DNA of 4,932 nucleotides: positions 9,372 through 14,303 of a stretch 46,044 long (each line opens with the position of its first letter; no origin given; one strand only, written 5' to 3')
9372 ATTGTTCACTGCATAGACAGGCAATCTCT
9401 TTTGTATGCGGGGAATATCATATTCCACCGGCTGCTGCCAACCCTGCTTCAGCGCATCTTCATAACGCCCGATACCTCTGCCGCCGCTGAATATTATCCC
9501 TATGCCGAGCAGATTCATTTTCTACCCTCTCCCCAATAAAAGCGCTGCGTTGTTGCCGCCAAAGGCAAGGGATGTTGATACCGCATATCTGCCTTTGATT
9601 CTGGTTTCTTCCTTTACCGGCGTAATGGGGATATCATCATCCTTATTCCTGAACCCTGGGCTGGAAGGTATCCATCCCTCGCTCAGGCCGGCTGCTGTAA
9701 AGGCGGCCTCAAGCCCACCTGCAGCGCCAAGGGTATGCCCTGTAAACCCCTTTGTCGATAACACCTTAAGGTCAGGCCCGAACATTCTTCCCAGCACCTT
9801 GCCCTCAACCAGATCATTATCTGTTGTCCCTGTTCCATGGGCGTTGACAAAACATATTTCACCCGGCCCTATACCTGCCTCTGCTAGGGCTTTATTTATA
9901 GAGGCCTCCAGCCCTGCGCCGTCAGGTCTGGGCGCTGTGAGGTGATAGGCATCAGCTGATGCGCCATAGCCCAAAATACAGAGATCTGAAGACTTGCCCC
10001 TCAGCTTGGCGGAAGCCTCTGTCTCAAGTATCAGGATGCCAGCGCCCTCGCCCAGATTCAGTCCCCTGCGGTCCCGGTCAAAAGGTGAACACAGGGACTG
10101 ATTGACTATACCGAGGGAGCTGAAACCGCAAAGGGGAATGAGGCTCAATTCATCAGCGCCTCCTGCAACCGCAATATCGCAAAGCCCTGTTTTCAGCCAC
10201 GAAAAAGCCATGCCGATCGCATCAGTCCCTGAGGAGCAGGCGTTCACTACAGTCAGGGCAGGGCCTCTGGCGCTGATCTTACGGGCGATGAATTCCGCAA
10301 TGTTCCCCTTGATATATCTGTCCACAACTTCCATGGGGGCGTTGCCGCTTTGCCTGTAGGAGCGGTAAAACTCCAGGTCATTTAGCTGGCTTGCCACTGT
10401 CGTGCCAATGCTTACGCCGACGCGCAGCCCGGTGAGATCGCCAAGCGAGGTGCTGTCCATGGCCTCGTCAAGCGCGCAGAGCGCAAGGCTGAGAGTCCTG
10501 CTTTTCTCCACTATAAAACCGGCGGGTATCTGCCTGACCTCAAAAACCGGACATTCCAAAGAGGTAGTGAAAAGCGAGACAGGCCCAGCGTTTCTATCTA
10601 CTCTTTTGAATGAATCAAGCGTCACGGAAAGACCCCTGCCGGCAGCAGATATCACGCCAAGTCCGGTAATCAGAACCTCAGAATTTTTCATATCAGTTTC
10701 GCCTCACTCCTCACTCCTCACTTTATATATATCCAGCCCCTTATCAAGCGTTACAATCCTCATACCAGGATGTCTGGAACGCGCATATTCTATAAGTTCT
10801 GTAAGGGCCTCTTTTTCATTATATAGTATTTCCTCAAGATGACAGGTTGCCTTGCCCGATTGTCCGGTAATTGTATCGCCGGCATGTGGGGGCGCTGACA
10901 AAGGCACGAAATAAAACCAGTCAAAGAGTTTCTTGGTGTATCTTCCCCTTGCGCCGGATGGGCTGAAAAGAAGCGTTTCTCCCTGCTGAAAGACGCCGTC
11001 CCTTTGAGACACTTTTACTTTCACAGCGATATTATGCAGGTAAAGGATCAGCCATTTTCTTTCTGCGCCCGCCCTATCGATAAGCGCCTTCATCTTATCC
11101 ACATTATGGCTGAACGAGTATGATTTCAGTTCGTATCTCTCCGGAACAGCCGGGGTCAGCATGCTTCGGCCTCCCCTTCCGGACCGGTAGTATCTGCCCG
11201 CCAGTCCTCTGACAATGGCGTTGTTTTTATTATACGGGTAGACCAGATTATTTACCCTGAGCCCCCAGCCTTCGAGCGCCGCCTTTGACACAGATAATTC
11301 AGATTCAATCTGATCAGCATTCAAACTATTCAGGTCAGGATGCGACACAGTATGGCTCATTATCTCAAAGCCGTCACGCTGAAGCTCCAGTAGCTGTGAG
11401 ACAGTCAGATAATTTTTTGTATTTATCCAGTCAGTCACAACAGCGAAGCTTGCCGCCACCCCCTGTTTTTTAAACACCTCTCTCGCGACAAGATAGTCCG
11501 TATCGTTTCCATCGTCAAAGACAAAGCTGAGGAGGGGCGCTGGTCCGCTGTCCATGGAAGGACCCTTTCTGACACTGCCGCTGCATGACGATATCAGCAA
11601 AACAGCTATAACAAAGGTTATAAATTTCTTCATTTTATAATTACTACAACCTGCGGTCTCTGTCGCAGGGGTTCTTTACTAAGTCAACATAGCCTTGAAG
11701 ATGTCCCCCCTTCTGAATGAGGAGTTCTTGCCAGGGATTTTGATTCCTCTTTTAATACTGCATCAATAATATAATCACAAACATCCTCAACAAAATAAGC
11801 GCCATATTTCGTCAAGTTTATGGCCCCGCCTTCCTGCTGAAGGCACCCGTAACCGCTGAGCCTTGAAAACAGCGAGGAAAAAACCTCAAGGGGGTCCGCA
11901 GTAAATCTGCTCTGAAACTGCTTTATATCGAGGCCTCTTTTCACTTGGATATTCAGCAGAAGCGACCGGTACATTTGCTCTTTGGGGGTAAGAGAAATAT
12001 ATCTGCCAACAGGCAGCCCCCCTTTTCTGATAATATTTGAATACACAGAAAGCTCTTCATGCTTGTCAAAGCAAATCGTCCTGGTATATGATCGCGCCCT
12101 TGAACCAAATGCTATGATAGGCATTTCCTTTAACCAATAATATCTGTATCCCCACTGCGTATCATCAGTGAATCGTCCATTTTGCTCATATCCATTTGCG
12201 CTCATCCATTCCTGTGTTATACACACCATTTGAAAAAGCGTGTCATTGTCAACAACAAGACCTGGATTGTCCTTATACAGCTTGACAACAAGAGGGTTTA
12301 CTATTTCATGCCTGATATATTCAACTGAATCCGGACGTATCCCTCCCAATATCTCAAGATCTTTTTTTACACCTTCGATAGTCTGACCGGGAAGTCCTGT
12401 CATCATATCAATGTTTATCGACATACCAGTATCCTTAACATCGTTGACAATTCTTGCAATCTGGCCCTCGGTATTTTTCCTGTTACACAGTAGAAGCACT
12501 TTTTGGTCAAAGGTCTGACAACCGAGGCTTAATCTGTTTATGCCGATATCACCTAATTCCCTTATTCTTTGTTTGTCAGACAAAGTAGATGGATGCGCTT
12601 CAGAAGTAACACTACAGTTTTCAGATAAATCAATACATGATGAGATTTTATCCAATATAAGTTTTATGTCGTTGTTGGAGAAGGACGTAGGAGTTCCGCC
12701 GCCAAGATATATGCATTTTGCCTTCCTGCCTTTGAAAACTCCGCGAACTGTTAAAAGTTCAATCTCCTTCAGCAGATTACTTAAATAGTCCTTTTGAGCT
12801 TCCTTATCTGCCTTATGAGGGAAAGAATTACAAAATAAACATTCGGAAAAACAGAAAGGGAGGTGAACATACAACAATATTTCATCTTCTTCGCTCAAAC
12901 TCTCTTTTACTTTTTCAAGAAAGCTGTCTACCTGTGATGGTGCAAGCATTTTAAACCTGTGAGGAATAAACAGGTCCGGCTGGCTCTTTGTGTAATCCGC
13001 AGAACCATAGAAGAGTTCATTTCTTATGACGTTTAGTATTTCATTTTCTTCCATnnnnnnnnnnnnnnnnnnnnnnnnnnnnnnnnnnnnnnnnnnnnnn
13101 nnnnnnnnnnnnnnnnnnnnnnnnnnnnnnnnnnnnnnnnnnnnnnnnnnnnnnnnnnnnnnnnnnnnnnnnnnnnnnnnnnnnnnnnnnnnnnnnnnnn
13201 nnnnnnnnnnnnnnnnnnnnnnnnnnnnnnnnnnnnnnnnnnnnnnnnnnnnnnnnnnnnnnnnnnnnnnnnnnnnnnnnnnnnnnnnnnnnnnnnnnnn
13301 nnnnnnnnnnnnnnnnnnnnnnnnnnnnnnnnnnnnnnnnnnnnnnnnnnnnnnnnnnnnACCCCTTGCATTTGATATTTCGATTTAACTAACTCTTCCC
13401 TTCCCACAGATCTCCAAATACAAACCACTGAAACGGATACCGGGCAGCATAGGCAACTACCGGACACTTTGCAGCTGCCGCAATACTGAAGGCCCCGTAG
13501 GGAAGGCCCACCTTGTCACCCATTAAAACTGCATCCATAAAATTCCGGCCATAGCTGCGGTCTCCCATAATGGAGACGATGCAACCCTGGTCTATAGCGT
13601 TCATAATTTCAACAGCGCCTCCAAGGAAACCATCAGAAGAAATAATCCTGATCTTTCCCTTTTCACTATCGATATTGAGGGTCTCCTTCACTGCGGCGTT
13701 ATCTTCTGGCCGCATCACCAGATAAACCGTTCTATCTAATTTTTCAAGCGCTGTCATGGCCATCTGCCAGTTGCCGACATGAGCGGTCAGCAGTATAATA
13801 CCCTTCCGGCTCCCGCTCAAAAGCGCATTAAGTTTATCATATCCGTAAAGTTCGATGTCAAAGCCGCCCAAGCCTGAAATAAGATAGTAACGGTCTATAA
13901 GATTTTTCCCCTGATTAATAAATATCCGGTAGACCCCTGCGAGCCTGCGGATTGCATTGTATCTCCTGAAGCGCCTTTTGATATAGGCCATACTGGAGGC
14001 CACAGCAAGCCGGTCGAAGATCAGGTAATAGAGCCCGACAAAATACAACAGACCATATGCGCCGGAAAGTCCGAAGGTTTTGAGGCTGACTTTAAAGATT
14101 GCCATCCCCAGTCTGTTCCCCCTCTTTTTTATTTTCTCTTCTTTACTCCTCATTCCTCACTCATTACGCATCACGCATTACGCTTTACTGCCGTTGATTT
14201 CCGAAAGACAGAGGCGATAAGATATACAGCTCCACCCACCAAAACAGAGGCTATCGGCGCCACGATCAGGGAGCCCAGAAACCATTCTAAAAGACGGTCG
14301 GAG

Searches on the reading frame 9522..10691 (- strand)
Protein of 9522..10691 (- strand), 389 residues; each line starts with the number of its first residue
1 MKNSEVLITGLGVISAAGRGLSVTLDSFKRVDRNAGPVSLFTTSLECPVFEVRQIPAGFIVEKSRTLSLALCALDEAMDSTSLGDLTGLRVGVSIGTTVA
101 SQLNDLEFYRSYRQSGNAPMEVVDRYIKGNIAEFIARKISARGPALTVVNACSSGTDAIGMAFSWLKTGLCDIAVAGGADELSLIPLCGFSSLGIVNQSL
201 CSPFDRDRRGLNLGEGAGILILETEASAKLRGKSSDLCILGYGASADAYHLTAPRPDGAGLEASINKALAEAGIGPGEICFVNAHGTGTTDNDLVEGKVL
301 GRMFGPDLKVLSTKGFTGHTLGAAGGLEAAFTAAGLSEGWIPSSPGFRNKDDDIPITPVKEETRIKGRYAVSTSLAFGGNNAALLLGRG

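Call 30: search_protein_families(library=pfam, proteins=[window:9522-10691:-], max_evalue=0.001)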
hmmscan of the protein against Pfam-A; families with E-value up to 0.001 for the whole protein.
window:9522-10691:- (389 aa): 3 families
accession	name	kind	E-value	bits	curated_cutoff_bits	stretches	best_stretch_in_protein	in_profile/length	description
PF02801.28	Ketoacyl-synt_C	-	1.3e-25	90.1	20.8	1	239-346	4-117/119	Beta-ketoacyl synthase, C-terminal domain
PF00109.32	ketoacyl-synt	-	4.3e-25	89.2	20.8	1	67-226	90-250/252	Beta-ketoacyl synthase, N-terminal domain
PF00108.29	Thiolase_N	-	4.4e-06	26.7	26.4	1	138-187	71-120/260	Thiolase, N-terminal domain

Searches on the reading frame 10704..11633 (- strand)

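Call 30: search_protein_families(library=pfam, proteins=[window:10704-11633:-], max_evalue=0.001)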
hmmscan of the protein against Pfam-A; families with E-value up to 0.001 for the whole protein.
window:10704-11633:- (309 aa): 1 family
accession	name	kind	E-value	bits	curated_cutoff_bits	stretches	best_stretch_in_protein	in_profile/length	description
PF01522.26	Polysacc_deac_1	-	2.8e-15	56.8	23.1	1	32-144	6-115/124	Polysaccharide deacetylase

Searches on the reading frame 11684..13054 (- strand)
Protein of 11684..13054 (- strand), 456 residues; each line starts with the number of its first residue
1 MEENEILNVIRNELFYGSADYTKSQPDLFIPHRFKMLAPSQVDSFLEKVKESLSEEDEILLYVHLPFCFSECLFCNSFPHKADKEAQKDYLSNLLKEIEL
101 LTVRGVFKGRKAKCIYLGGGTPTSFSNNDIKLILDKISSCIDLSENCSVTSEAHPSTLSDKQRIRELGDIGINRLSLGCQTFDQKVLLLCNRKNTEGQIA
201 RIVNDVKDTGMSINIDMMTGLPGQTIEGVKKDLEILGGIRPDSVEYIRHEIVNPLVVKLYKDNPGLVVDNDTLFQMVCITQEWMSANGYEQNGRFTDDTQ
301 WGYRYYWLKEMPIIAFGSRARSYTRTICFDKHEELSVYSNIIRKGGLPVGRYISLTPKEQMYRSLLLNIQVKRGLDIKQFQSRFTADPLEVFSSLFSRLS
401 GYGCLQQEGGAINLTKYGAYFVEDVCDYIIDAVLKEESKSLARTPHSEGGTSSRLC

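Call 30: search_protein_families(library=pfam, proteins=[window:11684-13054:-], max_evalue=0.001)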
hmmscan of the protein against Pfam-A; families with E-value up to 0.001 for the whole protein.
window:11684-13054:- (456 aa): 2 families
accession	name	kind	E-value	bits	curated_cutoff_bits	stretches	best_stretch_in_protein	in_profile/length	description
PF04055.27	Radical_SAM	-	4.2e-19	69.8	29.5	1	62-234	1-164/166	Radical SAM superfamily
PF06969.22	HemN_C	-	3.2e-07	30.8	24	1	355-421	1-67/67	HemN C-terminal domain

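Call 54: search_protein_families(library=ncbifam, proteins=[window:11684-13054:-], max_evalue=0.00001)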
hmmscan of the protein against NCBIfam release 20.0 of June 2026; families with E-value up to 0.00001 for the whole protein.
window:11684-13054:- (456 aa): 20 families
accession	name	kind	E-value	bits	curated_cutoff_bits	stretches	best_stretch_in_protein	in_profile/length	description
TIGR04107.1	rSAM_HutW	equivalog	1.1e-53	182.6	400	1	37-430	19-415/419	heme anaerobic degradation radical SAM methyltransferase ChuW/HutW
NF006067.1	PRK08208.1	equivalog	5.1e-45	154.2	380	1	46-435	24-420/427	STM4012 family radical SAM protein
TIGR00538.1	hemN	equivalog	3.4e-44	151.4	324.95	1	42-246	33-237/454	oxygen-independent coproporphyrinogen III oxidase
TIGR00539.1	hemN_rel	equivalog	2.4e-42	145.3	205.4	1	60-383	2-323/361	radical SAM family heme chaperone HemW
TIGR03994.1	rSAM_HemZ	equivalog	1.9e-38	132.6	321.4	1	47-244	73-271/401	coproporphyrinogen dehydrogenase HemZ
NF006064.0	PRK08207.2-2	equivalog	2.3e-35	122.5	504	1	47-246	133-335/465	coproporphyrinogen III oxidase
NF006385.0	PRK08629.1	equivalog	4.5e-31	108.1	355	1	43-421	37-405/439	coproporphyrinogen III oxidase family protein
NF004567.0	PRK05904.1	equivalog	8.3e-26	91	355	1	61-260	9-203/353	coproporphyrinogen III oxidase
NF006060.0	PRK08207.1-3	equivalog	1.2e-25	90.3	653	1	54-245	145-340/477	coproporphyrinogen III oxidase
NF005133.0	PRK06582.1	equivalog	4.4e-23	81.9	597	1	55-289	8-240/390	coproporphyrinogen III oxidase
NF006061.0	PRK08207.1-4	equivalog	2.9e-21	75.8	702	1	40-290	155-408/501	coproporphyrinogen III oxidase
NF006062.0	PRK08207.1-5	equivalog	5.8e-21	74.9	1007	1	55-244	145-338/476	coproporphyrinogen III oxidase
NF006066.0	PRK08207.2-5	equivalog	2.3e-20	72.7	1117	1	44-244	179-379/518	coproporphyrinogen III oxidase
NF006063.0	PRK08207.2-1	equivalog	4.1e-19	68.6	1074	1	56-245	190-382/518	coproporphyrinogen III oxidase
NF006059.0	PRK08207.1-1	equivalog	8.7e-18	64.3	1012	1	41-244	154-361/496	coproporphyrinogen III oxidase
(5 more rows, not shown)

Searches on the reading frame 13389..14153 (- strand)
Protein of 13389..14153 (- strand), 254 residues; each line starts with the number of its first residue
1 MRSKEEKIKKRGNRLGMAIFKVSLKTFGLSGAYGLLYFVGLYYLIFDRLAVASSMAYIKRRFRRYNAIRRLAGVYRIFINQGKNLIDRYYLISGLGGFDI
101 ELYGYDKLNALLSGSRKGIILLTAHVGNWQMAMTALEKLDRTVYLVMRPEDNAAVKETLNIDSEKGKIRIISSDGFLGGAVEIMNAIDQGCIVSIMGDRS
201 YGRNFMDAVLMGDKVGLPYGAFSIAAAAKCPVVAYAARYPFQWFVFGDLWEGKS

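Call 6: search_protein_families(library=pfam, proteins=[window:13389-14153:-], max_evalue=0.01)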
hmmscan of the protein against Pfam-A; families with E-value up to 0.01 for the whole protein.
window:13389-14153:- (254 aa): 2 families
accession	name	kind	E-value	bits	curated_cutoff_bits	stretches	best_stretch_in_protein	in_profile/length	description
PF03279.18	Lip_A_acyltrans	-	4.7e-07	29.7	22.3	1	104-234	109-236/295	Bacterial lipid A biosynthesis acyltransferase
PF16256.10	DUF4911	-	0.009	16.5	29.3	0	161-187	27-53/57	Domain of unknown function (DUF4911)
